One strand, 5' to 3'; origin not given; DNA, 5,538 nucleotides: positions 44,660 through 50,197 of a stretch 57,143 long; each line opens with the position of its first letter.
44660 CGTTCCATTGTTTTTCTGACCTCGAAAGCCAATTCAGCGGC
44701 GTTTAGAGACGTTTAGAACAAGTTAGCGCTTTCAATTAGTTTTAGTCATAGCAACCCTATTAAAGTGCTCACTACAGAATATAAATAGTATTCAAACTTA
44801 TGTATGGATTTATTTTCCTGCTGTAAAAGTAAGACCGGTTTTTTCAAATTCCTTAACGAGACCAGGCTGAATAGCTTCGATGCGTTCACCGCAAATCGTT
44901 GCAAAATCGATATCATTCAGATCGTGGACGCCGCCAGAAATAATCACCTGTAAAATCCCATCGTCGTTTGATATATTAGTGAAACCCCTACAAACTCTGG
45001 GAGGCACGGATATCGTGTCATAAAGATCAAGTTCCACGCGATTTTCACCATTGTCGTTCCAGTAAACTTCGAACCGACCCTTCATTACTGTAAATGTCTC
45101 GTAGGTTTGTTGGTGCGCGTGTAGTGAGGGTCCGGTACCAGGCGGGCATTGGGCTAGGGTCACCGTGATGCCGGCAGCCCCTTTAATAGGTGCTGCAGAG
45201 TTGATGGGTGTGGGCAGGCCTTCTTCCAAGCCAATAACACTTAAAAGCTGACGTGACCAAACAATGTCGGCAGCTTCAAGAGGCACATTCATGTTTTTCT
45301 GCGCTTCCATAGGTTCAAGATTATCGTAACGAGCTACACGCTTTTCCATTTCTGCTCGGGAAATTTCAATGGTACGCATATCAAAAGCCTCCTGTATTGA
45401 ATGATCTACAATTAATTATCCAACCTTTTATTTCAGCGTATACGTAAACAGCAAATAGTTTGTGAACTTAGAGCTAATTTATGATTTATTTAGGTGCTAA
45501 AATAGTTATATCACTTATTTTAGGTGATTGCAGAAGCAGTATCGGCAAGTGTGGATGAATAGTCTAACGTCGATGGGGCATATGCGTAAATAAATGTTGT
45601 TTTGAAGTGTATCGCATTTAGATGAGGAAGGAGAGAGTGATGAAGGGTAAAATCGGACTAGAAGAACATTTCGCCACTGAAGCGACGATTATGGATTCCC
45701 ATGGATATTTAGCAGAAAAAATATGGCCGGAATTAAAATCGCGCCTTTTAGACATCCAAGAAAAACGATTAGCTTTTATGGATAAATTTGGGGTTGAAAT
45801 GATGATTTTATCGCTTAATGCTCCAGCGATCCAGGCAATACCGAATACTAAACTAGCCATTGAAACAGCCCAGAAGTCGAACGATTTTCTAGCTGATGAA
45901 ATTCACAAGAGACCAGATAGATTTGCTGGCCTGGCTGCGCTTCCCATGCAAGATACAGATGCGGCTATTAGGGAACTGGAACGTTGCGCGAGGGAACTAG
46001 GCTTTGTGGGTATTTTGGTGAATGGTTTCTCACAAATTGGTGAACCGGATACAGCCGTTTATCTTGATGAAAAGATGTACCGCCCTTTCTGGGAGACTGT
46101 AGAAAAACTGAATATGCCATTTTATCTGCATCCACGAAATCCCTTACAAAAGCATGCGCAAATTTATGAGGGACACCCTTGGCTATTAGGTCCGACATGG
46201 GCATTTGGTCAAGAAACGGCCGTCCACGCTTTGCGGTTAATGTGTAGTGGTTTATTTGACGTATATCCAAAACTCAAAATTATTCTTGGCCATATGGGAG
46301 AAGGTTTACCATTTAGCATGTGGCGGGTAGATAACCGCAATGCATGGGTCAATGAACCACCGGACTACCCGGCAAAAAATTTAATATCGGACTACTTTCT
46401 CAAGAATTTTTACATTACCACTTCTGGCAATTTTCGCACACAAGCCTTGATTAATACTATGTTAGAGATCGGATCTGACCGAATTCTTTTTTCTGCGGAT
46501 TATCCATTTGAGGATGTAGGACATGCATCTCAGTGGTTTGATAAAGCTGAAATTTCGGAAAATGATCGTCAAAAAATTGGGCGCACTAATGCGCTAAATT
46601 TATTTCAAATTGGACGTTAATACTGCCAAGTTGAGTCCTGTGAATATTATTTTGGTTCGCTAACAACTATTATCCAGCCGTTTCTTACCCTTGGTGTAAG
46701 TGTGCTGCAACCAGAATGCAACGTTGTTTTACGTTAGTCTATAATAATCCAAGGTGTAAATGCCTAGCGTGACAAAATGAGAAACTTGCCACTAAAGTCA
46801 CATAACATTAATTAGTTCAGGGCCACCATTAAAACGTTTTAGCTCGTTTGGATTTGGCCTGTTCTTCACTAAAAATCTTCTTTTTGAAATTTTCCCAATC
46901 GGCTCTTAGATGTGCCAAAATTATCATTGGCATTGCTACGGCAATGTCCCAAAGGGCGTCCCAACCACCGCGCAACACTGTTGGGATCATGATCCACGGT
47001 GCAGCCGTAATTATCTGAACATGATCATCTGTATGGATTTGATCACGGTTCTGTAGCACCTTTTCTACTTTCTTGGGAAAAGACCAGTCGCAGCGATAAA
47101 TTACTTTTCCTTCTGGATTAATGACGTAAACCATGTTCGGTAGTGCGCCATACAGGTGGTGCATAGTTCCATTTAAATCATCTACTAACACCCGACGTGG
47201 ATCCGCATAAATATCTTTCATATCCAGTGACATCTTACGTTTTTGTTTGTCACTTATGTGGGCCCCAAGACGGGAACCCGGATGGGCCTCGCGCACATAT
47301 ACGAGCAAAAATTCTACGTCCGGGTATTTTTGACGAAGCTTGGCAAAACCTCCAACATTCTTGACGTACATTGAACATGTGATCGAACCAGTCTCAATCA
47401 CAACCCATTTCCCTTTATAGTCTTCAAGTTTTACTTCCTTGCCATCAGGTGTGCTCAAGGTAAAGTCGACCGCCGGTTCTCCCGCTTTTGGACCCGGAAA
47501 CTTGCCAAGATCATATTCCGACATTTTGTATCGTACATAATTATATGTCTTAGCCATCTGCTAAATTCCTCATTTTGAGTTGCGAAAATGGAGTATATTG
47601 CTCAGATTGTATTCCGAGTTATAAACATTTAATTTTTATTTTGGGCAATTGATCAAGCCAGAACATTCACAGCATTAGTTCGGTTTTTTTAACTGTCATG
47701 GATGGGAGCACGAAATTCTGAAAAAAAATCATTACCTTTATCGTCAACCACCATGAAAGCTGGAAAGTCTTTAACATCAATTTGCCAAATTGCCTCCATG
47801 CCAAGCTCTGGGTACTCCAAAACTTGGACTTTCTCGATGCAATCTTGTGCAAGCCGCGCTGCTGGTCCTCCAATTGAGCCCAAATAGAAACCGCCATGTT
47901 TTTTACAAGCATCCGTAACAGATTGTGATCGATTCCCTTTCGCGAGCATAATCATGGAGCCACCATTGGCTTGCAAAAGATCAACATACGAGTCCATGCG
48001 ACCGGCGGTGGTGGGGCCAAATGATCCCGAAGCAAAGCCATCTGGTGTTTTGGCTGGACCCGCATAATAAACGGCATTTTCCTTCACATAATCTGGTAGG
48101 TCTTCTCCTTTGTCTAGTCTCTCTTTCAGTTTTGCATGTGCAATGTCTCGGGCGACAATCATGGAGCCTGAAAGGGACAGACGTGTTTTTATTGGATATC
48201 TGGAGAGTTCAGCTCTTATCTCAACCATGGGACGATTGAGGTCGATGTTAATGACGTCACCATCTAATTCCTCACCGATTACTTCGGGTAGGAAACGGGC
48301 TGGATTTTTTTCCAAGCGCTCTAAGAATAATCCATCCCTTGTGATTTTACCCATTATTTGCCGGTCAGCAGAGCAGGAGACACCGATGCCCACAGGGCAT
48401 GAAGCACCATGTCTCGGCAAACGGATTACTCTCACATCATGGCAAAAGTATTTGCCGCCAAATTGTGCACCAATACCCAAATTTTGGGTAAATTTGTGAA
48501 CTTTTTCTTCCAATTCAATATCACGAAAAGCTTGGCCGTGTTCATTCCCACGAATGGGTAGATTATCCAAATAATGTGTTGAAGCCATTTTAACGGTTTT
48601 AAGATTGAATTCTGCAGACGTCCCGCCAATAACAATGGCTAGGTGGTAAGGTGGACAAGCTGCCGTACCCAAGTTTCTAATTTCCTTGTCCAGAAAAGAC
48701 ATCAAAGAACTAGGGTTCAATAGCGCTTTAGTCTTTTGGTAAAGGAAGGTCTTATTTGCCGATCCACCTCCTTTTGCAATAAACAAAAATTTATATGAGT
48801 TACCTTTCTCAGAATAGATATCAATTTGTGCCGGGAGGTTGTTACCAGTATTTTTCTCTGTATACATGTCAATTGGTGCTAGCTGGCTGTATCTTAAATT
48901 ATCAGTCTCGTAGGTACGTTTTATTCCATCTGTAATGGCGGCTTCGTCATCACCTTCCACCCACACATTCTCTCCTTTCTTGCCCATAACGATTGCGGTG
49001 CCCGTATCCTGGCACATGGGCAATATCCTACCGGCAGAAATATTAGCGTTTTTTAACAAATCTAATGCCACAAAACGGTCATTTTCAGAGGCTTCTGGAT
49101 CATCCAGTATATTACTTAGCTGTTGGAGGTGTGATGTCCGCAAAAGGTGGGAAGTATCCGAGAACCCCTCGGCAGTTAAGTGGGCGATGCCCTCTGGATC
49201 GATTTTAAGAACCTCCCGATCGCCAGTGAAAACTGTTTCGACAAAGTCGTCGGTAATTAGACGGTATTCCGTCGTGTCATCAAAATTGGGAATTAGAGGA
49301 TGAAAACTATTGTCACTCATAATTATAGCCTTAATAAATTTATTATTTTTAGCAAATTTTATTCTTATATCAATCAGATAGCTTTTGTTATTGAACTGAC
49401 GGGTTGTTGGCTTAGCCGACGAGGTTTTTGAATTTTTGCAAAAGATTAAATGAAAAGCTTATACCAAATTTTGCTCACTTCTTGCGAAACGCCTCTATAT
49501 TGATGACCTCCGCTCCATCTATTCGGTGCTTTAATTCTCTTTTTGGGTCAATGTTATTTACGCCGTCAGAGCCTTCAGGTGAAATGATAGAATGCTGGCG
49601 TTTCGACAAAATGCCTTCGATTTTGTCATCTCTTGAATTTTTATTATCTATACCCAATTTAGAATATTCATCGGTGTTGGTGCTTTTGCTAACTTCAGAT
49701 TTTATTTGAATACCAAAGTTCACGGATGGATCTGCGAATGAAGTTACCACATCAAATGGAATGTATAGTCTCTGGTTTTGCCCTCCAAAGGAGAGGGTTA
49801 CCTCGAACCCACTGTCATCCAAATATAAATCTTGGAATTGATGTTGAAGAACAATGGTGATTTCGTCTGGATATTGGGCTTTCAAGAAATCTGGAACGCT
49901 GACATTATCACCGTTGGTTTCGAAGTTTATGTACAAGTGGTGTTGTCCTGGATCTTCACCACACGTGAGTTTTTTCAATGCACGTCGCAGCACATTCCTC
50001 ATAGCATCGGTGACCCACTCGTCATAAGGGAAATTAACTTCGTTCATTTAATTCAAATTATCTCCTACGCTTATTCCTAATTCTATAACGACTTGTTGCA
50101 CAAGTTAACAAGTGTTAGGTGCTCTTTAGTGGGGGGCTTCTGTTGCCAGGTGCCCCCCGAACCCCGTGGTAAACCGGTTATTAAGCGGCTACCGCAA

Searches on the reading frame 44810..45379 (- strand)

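Call 48: search_protein_families(library=pfam, max_evalue=0.000001, proteins=[window:44810-45379:-])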
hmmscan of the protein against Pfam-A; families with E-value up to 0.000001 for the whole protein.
window:44810-45379:- (189 aa): 1 family
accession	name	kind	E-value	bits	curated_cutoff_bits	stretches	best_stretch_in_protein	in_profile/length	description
PF07883.17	Cupin_2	-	7.6e-08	32.4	27.2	1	78-142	5-65/70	Cupin domain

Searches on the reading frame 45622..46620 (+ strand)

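Call 48: search_protein_families(library=pfam, max_evalue=0.000001, proteins=[window:45622-46620:+])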
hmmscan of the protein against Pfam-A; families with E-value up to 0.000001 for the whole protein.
window:45622-46620:+ (332 aa): 1 family
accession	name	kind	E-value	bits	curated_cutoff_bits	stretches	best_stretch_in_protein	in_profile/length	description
PF04909.20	Amidohydro_2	-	7.9e-39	134.6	26.4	1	38-329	13-288/289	Amidohydrolase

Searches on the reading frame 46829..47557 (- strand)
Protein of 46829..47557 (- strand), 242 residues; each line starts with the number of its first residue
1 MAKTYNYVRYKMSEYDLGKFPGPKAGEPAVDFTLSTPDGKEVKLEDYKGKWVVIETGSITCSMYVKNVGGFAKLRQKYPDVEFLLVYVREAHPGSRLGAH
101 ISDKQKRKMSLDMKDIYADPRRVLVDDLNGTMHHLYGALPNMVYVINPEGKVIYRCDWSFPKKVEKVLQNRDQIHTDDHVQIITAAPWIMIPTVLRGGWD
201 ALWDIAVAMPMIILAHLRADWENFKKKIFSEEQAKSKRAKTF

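Call 48: search_protein_families(library=pfam, max_evalue=0.000001, proteins=[window:46829-47557:-])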
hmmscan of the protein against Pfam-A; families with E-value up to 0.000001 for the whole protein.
window:46829-47557:- (242 aa): 2 families
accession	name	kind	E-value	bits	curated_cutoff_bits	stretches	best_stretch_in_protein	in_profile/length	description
PF00837.23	T4_deiodinase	-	7.8e-11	42.2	27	1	19-156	69-217/237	Iodothyronine deiodinase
PF00578.27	AhpC-TSA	-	1.4e-08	35.1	26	1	26-154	2-123/124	AhpC/TSA family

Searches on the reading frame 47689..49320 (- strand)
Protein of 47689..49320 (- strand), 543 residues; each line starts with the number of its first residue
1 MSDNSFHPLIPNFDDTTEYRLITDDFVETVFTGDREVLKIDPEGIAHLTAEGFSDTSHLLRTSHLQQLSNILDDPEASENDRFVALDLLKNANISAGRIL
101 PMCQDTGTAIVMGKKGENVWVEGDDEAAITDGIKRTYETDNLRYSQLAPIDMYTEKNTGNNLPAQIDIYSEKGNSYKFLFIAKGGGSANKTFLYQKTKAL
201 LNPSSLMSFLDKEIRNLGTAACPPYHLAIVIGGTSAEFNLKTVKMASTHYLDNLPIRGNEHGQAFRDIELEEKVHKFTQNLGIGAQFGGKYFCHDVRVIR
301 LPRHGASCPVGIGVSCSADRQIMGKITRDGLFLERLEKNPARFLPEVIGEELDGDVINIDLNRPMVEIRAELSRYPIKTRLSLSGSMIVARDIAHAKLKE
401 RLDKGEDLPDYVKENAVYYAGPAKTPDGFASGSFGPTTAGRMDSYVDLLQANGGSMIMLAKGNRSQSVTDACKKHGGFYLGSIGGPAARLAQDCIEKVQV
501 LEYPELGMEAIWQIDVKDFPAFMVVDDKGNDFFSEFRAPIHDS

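Call 44: list_cluster_members(proteins=[window:47689-49320:-, window:20788-22674:+, window:11590-12564:-, window:8497-11412:-, P0004])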
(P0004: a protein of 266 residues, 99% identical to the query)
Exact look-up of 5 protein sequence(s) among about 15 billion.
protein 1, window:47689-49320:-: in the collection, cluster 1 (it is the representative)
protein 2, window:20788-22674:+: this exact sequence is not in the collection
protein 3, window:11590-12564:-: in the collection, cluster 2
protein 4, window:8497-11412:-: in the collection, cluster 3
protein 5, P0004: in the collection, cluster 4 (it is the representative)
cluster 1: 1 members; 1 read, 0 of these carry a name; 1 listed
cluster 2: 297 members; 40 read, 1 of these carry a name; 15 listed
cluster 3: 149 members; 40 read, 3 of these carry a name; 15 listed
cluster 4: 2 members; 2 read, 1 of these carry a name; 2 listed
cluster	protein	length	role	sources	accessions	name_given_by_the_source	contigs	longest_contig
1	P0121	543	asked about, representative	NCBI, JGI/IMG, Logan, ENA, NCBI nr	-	-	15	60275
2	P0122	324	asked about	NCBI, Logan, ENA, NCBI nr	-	-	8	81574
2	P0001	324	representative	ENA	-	-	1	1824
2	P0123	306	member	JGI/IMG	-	selenide,water dikinase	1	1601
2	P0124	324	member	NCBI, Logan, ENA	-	-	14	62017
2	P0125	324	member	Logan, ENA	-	-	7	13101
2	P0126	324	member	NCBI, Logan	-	-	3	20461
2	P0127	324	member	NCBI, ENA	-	-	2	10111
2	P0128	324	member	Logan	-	-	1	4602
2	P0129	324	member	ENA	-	-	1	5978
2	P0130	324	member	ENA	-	-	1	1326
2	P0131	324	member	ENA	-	-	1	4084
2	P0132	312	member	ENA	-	-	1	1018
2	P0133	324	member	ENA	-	-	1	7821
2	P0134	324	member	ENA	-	-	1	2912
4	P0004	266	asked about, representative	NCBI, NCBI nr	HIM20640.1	MAG TPA: selenide, water dikinase SelD, partial [Rhodospirillales bacterium] | selenide, water dikinase SelD [Rhodospirillales bacterium]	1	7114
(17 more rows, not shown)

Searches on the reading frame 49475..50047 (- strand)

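Call 48: search_protein_families(library=pfam, max_evalue=0.000001, proteins=[window:49475-50047:-])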
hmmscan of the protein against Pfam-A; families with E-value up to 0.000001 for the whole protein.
window:49475-50047:- (190 aa): 1 family
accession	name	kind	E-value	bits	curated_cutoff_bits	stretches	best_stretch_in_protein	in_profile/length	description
PF04386.18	SspB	-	2.7e-35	122.1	27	1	11-131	2-122/156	Stringent starvation protein B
